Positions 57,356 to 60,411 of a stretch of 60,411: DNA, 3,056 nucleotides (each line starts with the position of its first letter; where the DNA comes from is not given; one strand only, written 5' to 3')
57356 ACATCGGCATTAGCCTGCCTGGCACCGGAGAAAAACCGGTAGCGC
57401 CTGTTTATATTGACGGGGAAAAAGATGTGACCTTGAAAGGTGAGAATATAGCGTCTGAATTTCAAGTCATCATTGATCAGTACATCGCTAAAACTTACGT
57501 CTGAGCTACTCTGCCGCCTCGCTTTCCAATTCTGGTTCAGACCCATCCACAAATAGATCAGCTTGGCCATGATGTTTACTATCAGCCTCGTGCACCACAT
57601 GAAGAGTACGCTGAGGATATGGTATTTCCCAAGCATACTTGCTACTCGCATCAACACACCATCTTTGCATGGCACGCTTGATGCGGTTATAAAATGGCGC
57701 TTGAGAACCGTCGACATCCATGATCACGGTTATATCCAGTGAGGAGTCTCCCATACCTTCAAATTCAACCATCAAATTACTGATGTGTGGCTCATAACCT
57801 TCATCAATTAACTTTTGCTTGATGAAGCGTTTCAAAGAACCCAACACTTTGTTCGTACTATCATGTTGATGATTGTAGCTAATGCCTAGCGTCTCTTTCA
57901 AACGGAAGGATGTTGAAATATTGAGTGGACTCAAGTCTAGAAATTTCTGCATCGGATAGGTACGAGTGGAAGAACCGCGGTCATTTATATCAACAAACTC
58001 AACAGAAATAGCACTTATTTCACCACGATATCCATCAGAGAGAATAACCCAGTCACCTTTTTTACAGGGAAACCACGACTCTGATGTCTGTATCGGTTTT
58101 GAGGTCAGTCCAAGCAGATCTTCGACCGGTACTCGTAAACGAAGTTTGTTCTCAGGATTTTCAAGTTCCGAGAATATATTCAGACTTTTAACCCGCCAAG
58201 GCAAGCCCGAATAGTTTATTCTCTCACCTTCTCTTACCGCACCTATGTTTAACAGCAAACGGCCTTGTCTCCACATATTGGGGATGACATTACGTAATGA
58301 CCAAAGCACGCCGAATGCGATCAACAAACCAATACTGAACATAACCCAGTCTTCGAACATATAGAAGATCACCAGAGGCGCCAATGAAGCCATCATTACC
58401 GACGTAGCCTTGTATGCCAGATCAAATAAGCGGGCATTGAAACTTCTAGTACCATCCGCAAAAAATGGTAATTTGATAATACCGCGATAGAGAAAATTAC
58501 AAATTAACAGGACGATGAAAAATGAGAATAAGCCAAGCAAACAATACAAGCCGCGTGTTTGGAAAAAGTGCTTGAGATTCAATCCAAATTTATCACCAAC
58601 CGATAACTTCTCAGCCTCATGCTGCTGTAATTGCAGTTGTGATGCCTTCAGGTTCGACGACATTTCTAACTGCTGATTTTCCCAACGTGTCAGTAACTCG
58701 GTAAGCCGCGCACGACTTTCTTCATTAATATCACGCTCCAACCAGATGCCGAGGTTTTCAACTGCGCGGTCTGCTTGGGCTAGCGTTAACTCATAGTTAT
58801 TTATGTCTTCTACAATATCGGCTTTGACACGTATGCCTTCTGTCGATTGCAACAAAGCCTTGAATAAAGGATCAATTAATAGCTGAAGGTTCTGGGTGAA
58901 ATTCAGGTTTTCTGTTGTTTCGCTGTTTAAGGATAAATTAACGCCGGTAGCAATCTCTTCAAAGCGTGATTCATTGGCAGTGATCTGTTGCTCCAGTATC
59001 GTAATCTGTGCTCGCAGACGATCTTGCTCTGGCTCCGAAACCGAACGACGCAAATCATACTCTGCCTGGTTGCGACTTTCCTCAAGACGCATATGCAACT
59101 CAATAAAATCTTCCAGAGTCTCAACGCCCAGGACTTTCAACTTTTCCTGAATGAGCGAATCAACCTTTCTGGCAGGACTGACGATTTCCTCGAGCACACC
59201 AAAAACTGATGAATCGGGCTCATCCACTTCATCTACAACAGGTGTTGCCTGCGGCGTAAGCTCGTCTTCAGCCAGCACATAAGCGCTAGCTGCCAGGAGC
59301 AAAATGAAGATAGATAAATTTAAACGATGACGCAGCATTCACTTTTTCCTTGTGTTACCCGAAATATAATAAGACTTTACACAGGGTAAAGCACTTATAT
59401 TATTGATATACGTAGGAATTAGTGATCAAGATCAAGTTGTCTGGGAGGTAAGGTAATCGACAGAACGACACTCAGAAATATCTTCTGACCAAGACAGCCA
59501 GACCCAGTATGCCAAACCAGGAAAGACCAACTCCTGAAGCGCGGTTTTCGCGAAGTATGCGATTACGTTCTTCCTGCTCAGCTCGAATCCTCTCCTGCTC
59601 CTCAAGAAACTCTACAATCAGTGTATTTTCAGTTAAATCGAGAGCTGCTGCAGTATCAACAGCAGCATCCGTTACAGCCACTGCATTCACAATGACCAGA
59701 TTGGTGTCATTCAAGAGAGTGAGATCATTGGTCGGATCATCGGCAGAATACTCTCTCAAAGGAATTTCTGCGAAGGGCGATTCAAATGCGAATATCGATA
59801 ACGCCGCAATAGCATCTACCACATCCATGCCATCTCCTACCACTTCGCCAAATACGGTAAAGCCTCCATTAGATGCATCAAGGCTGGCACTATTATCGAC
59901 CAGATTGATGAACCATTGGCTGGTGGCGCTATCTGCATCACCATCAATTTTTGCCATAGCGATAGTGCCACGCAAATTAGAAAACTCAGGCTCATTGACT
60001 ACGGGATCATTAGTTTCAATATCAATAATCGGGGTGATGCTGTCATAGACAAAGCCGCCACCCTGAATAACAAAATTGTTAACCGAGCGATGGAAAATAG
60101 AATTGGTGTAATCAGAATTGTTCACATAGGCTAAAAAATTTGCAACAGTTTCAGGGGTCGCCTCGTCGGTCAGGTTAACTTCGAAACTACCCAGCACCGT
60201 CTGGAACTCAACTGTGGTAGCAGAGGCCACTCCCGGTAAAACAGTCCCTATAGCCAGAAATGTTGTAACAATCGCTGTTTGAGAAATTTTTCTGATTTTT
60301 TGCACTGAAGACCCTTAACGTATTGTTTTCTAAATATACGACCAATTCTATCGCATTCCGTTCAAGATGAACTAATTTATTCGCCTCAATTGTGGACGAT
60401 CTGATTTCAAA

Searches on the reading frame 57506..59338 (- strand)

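Call 57: search_protein_families(library=pfam, proteins=[window:57506-59338:-], max_evalue=0.01)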
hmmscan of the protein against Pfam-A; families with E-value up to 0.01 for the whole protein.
window:57506-59338:- (610 aa): 1 family
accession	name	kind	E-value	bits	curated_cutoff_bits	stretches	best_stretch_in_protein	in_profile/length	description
PF22845.2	DUF3097_N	-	0.0088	16.2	28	0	434-467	14-50/61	DUF3097, N-terminal domain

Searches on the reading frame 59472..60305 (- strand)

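Call 57: search_protein_families(library=pfam, proteins=[window:59472-60305:-], max_evalue=0.01)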
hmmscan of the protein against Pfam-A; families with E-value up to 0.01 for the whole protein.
window:59472-60305:- (277 aa): 1 family
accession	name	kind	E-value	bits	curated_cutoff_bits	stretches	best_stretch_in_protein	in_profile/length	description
PF00160.26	Pro_isomerase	-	9.4e-34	117.4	21.7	1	32-180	2-151/159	Cyclophilin type peptidyl-prolyl cis-trans isomerase/CLD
